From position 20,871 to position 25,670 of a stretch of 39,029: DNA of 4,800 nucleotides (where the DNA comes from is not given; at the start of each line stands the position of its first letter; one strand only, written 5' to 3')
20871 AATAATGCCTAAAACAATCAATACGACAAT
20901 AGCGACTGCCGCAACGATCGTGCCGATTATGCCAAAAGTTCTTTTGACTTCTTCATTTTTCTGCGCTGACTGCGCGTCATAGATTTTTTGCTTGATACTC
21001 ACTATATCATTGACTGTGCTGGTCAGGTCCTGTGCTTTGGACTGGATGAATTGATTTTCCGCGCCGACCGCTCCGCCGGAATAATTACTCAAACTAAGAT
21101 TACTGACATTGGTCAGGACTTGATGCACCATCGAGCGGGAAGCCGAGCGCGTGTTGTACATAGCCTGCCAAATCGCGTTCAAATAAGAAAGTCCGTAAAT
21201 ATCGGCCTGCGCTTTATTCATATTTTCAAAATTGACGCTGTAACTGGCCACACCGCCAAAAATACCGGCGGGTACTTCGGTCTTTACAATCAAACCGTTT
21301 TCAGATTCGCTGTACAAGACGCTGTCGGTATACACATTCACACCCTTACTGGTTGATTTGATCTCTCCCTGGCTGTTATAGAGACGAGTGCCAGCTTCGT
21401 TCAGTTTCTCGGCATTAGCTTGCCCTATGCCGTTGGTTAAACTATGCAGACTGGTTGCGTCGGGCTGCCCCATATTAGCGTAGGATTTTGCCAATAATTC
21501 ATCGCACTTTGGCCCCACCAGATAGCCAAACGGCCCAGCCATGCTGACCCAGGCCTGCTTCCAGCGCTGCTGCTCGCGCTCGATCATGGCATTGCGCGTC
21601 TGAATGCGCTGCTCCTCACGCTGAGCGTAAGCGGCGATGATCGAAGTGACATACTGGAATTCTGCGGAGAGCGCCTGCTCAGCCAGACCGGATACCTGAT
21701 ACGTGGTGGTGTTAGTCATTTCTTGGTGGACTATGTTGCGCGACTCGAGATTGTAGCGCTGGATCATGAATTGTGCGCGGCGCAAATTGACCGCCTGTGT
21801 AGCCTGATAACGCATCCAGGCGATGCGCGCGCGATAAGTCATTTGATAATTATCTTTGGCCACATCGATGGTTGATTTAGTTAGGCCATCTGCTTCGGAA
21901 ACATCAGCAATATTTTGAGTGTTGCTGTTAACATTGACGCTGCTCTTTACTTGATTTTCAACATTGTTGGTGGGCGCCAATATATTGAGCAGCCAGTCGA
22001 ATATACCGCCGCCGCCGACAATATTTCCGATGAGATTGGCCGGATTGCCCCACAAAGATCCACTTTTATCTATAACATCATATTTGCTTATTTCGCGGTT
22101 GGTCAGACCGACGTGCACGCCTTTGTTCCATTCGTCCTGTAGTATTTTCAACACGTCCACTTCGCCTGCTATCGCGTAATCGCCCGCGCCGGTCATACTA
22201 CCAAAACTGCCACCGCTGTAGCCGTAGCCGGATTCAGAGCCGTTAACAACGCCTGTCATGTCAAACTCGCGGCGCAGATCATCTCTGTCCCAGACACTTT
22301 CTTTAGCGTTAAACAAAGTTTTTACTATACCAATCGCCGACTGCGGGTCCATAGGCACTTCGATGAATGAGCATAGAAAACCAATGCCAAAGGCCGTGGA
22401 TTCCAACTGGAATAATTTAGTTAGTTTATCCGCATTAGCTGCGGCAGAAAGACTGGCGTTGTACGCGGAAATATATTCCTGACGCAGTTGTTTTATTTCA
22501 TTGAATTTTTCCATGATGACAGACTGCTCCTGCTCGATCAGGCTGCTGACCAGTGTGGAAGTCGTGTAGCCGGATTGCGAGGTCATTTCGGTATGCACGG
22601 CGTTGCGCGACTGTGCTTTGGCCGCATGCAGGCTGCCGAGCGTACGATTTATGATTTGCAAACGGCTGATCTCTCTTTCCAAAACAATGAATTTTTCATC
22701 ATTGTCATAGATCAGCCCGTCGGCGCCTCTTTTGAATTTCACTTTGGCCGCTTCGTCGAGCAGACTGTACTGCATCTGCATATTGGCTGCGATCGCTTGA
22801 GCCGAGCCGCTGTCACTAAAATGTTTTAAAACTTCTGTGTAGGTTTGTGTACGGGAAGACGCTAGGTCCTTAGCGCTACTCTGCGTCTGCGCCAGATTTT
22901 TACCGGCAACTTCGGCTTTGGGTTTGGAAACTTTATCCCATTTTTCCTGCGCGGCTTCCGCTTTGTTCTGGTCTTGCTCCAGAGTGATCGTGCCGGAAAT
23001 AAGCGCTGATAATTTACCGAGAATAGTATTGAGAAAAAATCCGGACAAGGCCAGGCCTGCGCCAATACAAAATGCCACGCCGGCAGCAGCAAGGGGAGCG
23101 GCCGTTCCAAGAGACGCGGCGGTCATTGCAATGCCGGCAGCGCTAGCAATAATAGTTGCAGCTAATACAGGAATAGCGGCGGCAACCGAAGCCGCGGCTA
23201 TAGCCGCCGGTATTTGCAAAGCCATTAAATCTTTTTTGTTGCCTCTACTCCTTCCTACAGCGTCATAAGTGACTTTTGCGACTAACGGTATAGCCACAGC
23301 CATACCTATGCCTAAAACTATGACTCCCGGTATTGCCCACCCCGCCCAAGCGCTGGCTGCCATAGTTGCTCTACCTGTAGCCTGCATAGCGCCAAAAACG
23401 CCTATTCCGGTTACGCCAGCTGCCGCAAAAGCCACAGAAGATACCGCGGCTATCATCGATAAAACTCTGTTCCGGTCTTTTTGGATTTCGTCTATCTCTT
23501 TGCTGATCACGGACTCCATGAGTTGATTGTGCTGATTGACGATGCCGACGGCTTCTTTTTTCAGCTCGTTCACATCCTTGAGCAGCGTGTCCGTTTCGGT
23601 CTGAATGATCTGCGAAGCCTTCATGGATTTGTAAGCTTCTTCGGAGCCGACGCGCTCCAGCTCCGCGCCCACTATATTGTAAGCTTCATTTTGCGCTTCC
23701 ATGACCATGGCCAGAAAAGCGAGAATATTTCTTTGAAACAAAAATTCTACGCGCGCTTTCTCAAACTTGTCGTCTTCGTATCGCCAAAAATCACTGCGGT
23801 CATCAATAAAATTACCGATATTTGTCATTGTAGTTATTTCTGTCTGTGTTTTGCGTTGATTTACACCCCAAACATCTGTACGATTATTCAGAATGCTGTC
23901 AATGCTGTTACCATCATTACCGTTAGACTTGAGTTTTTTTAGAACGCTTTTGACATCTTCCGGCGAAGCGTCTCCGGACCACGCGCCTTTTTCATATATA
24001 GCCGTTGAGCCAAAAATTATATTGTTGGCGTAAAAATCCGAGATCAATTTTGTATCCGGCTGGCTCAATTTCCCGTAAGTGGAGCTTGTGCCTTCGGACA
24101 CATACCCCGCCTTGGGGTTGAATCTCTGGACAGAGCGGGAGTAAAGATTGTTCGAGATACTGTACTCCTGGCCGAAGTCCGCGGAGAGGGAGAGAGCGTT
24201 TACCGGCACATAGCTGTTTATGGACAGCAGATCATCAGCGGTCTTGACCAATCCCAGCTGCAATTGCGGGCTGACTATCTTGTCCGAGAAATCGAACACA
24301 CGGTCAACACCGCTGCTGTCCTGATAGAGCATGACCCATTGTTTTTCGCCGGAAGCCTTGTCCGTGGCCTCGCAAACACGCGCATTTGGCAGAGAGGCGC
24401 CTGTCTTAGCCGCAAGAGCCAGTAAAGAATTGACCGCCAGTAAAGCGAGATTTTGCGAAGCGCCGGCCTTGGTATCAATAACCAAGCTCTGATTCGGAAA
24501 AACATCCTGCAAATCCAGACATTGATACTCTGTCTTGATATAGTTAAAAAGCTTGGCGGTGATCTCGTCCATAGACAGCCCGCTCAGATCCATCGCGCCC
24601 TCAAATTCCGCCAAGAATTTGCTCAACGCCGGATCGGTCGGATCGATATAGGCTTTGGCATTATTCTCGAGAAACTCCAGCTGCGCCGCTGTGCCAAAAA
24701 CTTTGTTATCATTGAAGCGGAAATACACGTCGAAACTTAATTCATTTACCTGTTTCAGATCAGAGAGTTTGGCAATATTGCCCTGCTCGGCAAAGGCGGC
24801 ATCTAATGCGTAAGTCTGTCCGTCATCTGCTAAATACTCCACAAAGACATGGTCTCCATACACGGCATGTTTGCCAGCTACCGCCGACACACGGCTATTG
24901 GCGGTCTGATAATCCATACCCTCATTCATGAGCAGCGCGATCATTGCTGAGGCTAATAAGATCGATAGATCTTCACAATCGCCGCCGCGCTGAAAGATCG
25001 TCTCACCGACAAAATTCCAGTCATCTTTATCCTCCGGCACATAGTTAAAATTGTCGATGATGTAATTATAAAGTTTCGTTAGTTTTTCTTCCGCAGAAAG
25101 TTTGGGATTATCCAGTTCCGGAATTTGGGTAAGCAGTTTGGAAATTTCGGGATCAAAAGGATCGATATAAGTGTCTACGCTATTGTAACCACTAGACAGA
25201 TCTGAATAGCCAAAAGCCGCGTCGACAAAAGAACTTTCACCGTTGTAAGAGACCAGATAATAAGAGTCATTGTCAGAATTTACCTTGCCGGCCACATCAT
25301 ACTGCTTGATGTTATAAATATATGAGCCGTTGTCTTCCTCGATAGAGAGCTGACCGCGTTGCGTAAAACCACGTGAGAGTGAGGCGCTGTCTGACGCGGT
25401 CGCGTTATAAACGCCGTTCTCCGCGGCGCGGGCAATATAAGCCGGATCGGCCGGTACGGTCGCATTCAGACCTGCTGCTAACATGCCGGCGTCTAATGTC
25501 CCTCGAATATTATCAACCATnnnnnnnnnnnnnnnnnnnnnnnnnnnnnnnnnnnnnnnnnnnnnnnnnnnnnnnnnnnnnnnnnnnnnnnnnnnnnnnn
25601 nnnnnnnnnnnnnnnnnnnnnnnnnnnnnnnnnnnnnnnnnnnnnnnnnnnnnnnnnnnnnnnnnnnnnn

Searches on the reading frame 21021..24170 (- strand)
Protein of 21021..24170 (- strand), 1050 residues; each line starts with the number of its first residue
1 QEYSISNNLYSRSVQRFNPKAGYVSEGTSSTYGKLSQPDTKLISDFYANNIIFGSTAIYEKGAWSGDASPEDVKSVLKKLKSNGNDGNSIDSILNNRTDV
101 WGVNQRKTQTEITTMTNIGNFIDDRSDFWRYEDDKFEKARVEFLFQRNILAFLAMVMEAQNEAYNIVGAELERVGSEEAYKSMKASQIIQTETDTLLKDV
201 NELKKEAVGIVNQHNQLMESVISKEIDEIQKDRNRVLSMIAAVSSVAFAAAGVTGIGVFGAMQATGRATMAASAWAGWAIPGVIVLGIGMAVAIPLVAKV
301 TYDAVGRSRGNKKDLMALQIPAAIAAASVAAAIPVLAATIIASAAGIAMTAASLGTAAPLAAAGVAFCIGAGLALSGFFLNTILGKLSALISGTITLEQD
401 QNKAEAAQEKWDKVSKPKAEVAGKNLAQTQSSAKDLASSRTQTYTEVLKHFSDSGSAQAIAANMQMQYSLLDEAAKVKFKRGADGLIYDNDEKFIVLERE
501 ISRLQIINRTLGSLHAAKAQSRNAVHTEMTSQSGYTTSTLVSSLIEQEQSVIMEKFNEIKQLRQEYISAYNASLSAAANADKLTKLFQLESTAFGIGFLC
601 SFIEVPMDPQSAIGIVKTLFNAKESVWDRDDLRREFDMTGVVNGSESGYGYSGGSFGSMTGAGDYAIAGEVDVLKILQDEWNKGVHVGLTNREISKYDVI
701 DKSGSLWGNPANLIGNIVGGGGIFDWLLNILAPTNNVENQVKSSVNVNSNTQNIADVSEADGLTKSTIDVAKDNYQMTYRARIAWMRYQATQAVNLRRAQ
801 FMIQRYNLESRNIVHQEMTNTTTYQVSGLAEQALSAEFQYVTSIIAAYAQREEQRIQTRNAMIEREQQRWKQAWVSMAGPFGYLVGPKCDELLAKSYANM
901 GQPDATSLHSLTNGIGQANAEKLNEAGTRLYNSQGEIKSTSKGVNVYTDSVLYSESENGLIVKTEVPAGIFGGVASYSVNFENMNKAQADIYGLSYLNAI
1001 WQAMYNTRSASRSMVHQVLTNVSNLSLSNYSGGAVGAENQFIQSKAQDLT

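Call 51: search_protein_families(library=pfam, proteins=[window:21021-24170:-], max_evalue=1)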
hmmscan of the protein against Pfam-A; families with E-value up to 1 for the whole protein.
window:21021-24170:- (1050 aa): 3 families
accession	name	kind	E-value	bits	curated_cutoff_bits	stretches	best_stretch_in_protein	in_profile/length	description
PF20303.3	YLATT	-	0.039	14.2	26.7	0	257-333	13-88/107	YEATS-Like-Associating Three TM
PF22560.2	GMT-wHTH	-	0.055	14.4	27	1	41-84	31-73/82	GMT-like wHTH domain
PF11429.13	Colicin_D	-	0.11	13.3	25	1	764-796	30-62/84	Colicin D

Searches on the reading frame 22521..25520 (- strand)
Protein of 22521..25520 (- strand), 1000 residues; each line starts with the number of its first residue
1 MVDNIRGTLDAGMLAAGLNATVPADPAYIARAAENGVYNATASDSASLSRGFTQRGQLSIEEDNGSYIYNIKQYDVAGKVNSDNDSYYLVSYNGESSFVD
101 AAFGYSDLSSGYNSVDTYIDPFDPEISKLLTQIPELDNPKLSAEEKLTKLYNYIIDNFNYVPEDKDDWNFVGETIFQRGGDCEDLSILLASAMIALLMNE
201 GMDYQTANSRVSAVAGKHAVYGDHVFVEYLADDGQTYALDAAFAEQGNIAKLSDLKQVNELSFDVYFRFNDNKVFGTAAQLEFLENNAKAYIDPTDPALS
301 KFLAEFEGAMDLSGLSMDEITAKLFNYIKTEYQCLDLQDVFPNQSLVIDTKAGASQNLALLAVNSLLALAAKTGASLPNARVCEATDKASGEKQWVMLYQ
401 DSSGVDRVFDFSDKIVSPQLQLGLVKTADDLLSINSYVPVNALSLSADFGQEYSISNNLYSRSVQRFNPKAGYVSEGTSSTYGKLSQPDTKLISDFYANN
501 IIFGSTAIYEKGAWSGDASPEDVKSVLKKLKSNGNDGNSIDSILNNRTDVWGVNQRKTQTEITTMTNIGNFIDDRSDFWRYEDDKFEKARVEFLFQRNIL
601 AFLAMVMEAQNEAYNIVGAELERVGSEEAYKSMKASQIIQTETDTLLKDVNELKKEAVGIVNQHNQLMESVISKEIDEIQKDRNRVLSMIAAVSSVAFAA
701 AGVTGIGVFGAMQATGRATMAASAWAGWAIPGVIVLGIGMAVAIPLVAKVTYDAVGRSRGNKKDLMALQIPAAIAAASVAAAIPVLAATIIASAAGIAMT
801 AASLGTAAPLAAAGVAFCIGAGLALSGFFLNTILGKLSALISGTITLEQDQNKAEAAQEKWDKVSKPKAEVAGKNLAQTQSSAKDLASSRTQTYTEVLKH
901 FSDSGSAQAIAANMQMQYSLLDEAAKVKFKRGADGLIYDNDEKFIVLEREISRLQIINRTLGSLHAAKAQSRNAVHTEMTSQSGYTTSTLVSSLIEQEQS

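Call 11: find_homologous_proteins(query=window:22521-25520:-)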
Query window:22521-25520:- (1000 aa): 3 proteins with E <= 0.001 among 8000 candidates.
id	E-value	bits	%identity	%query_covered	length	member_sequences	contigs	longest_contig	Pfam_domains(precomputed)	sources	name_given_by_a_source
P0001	4.6e-126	440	36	65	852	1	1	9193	-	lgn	-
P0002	6.6e-82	294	33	68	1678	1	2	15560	-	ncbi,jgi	jgi:hypothetical protein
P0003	1.0e-65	241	28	86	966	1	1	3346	PF01841.26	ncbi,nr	ncbi:MAG: hypothetical protein KKA19_02325, partial [Candidatus Margulisbacteria bacterium]|nr:hypot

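Call 15: find_encoding_contigs(protein=P0001, flank=5000)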
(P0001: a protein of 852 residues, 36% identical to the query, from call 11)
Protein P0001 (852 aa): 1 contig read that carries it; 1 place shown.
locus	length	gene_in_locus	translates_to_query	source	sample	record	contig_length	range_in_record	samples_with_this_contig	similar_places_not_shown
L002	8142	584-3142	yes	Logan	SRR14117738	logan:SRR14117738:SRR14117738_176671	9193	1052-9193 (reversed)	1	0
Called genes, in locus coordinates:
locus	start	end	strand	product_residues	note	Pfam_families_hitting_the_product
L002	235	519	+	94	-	-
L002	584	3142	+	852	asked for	-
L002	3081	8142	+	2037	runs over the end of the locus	?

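Call 16: find_encoding_contigs(protein=P0002, flank=5000)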
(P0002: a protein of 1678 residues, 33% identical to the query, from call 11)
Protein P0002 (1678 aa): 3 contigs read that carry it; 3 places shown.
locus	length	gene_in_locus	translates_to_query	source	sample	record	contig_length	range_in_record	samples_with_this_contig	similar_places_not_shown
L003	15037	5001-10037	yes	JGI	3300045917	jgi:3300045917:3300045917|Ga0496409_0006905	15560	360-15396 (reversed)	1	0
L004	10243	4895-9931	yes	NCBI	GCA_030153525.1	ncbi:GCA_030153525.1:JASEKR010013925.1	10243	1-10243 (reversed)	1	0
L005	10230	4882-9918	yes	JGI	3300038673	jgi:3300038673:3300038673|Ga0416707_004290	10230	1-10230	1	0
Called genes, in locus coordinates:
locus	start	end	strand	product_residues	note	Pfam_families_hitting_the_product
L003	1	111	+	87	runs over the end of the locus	-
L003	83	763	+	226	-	-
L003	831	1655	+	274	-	PF03116:NQR2_RnfD_RnfE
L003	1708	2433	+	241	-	PF13507:GATase_5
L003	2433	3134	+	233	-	PF00483:NTP_transferase, PF12804:NTP_transf_3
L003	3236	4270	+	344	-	PF00155:Aminotran_1_2, PF01041:DegT_DnrJ_EryC1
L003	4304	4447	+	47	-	-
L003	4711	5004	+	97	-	-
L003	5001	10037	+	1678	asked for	-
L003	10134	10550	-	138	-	-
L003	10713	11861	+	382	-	-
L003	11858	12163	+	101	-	-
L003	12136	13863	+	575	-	-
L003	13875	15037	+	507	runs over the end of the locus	?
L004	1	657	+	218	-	?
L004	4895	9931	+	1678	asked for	-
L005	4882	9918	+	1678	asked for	-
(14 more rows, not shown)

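Call 17: find_encoding_contigs(protein=P0003, flank=5000)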
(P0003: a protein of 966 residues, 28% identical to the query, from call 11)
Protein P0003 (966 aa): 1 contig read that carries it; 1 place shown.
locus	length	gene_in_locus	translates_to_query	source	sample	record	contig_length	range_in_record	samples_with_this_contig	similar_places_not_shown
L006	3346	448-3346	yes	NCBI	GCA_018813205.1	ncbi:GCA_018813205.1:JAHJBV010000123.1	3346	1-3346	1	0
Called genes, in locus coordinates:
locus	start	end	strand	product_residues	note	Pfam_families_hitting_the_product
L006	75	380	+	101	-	-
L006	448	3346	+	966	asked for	PF01841:Transglut_core (faint)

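Call 22: find_related_loci(query=A1, collection=genome_contigs, flank=6000)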
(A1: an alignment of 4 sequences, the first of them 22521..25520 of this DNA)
Query A1 (1000 aa) in genome_contigs; peptide patterns used: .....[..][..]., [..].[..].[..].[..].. (x = any residue, [..] = any of these).
48 stretches matched a pattern; 8 encode a relative of the query (tblastn E <= 1e-3); 8 distinct loci.
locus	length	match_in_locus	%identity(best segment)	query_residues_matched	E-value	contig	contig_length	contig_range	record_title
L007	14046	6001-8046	76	1-689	0e+0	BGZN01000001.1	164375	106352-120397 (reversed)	Candidatus Termititenax aidoneus NkOx7-01 DNA, TG2_NkOx7-01_NODE_001, whole genome shotgun sequence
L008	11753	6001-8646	52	7-1000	0e+0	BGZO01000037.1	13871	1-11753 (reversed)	Candidatus Termititenax persephonae NkOx7-02 DNA, TG2_NkOx7-02_NODE_037, whole genome shotgun sequence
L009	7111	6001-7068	90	1-356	0e+0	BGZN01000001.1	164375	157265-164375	Candidatus Termititenax aidoneus NkOx7-01 DNA, TG2_NkOx7-01_NODE_001, whole genome shotgun sequence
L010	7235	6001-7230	60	49-460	4e-163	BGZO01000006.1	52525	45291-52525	Candidatus Termititenax persephonae NkOx7-02 DNA, TG2_NkOx7-02_NODE_006, whole genome shotgun sequence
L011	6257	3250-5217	36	27-670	2e-95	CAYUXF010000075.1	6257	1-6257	MAG TPA_asm: uncultured bacterium isolate SRP263991_co7_854 genome assembly, contig: NODE_28003_length_6257_cov_16.74605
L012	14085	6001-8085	28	62-746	4e-67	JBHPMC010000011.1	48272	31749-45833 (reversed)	Candidatus Margulisiibacteriota bacterium isolate SAG AM-324-J15 AM-324-J15_NODE_11, whole genome shotgun sequence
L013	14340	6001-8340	28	28-755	3e-63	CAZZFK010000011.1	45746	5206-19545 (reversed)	MAG TPA_asm: uncultured bacterium isolate SRP220891_co4_234 genome assembly, contig: NODE_1214_length_45746_cov_17.42065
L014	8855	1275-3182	26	85-686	2e-42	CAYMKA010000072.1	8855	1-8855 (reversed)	MAG TPA_asm: uncultured bacterium isolate SRP135725_co3_489 genome assembly, contig: NODE_9949_length_8855_cov_5.723182,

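Call 31: find_related_loci(query=A1, collection=metagenome_contigs, flank=4000)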
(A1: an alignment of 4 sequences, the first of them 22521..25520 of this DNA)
Query A1 (1000 aa) in metagenome_contigs; peptide patterns used: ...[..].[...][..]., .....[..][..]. (x = any residue, [..] = any of these).
600 stretches matched a pattern, but none encodes a relative of the query by tblastn (E <= 1e-3).

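Call 39: find_homologous_proteins(query=A3, max_evalue=10)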
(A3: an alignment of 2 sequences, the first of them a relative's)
Query A3 (2 sequences): 3 candidates shared short words with the query, none scored E <= 10.
